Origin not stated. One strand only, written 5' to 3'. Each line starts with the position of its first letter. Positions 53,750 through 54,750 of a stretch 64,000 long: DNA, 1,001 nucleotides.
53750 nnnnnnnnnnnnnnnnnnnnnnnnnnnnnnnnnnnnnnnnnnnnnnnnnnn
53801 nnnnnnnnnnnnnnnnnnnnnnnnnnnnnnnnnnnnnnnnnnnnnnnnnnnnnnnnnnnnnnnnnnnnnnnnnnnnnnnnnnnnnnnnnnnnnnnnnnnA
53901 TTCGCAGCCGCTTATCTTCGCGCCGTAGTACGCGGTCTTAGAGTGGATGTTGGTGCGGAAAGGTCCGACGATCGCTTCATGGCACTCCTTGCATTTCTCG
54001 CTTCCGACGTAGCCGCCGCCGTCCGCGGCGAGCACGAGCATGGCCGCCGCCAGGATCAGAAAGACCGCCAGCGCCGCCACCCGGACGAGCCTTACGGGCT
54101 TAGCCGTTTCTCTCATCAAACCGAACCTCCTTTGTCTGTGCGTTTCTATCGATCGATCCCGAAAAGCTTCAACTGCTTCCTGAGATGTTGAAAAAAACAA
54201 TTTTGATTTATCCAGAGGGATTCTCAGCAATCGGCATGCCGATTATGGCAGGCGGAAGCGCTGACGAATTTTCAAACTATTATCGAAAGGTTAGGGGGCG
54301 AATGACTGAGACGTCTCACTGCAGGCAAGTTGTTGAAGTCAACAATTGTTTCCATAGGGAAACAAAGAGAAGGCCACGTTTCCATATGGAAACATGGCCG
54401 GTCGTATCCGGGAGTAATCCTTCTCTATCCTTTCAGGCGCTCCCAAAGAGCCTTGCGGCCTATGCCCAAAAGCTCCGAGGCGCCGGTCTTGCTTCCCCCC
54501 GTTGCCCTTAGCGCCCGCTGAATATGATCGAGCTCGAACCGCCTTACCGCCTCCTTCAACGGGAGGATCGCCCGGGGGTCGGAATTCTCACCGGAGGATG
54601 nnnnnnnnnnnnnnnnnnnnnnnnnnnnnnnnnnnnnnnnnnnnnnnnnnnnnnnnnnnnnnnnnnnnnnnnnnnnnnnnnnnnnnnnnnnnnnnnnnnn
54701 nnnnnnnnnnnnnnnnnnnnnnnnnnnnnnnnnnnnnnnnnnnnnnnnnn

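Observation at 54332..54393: Three palindromes upstream of the MtrA-like gene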

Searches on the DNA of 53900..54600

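Call 56: search_rna_families(source=window, start=53900, end=54600, threshold=evalue, max_evalue=1)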
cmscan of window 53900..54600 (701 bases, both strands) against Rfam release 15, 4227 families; matches with E-value up to 1: 0.
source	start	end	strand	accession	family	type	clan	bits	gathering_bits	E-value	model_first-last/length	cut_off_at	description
